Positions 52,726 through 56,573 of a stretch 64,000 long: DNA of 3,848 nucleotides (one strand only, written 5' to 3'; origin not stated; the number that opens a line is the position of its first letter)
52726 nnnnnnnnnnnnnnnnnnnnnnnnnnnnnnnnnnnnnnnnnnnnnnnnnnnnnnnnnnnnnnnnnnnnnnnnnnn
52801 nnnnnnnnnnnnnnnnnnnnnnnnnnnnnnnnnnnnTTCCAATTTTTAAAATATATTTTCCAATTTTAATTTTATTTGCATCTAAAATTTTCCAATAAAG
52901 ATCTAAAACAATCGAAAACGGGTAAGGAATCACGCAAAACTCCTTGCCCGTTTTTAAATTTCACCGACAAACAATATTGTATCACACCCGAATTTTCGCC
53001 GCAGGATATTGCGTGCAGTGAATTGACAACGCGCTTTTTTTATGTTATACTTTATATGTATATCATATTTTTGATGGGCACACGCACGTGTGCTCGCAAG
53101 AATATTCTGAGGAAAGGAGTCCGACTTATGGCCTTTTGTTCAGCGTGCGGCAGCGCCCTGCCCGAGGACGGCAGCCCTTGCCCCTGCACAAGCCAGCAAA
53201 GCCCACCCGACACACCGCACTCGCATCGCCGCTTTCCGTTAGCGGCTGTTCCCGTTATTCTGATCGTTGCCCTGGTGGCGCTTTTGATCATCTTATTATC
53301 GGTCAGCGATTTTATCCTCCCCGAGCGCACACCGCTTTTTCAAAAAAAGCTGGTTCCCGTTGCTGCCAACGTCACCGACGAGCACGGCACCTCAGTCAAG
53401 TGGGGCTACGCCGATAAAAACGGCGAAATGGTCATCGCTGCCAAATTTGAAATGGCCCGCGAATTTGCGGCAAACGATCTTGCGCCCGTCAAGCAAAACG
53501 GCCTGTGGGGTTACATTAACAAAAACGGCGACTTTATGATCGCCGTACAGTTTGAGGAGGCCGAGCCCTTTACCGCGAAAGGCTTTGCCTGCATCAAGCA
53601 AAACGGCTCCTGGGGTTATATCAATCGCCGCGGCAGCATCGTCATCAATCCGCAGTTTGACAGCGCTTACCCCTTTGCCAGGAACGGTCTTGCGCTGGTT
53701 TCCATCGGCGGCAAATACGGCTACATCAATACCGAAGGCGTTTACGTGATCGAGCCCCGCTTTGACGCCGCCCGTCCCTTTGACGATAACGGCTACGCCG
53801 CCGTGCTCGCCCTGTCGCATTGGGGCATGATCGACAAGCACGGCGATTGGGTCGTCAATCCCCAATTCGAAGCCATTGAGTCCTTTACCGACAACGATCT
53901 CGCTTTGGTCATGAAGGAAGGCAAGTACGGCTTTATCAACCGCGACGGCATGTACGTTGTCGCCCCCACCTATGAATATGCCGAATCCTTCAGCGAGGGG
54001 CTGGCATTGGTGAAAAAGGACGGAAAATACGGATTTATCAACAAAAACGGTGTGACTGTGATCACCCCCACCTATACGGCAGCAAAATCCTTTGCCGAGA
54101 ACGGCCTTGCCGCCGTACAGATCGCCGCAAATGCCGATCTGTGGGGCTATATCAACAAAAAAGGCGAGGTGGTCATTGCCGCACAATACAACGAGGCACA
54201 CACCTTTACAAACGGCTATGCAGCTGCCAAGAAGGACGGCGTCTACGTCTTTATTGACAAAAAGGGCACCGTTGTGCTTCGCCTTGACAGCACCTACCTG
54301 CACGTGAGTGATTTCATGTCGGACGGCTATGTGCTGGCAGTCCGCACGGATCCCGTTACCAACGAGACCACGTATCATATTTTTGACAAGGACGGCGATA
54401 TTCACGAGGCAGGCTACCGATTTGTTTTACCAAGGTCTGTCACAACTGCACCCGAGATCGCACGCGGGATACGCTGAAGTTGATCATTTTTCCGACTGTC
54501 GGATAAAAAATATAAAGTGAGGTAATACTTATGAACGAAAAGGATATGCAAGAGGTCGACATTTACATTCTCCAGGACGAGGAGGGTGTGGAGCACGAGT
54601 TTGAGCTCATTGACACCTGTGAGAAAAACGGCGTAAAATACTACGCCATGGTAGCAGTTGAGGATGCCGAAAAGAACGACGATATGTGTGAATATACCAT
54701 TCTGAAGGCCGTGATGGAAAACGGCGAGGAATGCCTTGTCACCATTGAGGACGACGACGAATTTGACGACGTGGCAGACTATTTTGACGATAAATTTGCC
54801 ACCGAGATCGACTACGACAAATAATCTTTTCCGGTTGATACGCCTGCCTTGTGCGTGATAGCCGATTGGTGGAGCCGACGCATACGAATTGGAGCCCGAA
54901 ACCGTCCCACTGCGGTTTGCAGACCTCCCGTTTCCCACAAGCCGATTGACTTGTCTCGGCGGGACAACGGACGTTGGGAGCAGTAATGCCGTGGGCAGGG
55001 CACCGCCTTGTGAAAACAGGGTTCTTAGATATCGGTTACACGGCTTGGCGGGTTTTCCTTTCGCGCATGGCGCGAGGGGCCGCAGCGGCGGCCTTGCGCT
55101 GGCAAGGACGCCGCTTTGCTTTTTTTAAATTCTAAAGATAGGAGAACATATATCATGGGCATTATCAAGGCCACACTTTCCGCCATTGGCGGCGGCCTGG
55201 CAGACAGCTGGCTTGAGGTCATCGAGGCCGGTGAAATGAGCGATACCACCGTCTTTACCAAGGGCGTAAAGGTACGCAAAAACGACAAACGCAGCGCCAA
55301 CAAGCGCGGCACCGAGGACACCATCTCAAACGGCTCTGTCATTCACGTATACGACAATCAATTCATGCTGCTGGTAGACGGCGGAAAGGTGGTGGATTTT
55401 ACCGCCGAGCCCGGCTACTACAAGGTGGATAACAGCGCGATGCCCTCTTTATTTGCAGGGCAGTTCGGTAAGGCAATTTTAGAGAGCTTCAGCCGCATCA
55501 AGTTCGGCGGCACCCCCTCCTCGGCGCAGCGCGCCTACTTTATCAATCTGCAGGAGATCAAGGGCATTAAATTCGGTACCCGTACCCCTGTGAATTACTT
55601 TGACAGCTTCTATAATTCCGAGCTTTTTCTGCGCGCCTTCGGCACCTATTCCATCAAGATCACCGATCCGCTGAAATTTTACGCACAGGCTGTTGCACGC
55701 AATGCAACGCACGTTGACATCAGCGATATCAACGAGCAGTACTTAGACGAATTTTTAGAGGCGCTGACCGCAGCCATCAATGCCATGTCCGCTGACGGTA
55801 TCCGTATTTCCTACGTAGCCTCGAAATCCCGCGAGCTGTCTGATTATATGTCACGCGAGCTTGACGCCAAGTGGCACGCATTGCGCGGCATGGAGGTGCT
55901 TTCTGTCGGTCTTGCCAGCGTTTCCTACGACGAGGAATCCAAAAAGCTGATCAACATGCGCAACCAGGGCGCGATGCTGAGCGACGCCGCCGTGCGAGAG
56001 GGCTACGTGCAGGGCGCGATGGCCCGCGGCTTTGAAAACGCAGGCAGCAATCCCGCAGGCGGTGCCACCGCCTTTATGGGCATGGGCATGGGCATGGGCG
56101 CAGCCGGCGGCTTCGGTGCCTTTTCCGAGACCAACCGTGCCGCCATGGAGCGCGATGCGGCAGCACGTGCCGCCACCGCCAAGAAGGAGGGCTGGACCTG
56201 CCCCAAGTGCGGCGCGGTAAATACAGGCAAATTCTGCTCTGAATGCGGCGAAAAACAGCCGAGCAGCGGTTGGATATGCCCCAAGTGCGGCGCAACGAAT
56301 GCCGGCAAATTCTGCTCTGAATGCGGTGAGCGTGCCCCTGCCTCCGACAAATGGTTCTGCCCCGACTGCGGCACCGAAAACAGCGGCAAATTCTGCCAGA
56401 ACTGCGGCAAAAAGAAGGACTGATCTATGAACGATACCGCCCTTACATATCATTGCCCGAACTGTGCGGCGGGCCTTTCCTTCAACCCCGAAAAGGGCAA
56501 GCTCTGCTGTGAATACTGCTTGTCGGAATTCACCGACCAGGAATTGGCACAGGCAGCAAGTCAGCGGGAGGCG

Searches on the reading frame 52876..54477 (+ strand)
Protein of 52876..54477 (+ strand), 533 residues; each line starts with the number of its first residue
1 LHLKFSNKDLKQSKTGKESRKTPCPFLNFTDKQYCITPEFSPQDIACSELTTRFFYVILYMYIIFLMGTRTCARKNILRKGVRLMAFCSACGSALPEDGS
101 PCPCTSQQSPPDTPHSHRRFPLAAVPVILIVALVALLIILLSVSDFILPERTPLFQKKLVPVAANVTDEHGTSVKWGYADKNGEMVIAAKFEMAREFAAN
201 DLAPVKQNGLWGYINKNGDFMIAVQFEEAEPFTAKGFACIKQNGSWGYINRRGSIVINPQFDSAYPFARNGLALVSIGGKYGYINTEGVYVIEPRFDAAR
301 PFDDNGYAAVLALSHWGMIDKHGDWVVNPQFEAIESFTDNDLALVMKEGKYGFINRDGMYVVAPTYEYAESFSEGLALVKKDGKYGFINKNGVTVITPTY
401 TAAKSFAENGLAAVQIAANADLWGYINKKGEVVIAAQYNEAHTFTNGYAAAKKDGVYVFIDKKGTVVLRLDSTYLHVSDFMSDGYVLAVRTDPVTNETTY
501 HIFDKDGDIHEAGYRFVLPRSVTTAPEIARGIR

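Call 52: search_protein_families(library=pfam, proteins=[window:52876-54477:+])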
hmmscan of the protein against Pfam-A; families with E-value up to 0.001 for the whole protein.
window:52876-54477:+ (533 aa): 1 family
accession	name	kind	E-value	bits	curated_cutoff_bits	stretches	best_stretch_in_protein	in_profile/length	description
PF14903.11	WG_beta_rep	-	4.4e-103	337.3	25.6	8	351-385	1-35/35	WG containing repeat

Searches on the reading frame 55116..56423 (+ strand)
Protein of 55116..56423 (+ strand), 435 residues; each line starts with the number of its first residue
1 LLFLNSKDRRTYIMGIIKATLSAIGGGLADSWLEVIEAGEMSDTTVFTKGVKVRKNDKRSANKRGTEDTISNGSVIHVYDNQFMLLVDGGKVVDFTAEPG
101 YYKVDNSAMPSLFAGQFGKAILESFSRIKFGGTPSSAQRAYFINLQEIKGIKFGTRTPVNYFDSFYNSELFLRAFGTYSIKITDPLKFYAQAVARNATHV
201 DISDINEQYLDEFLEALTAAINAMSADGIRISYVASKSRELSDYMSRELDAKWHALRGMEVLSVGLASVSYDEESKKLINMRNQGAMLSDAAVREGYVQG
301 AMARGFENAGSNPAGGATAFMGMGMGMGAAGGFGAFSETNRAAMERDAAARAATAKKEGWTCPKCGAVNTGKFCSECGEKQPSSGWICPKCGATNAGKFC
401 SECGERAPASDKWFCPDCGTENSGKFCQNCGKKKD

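Call 52: search_protein_families(library=pfam, proteins=[window:55116-56423:+])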
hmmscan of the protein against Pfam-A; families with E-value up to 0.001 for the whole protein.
window:55116-56423:+ (435 aa): 6 families
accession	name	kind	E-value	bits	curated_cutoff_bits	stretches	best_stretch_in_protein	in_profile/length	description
PF13421.11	Band_7_1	-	1e-17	64.9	24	1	67-282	8-206/211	SPFH domain-Band 7 family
PF12773.13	DZR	-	1e-07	32.5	27.3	0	400-433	1-33/45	Double zinc ribbon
PF24463.1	DUF7577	-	1.5e-05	24.9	28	0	385-406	2-25/27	Domain of unknown function (DUF7577)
PF13248.11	Zn_ribbon_3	-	3.5e-05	23.5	27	0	400-421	5-25/26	zinc-ribbon domain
PF00643.29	zf-B_box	-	0.00038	21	24.1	0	411-432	2-23/42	B-box zinc finger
PF13240.11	Zn_Ribbon_1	-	0.00079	19.6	25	0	399-421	1-22/23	zinc-ribbon domain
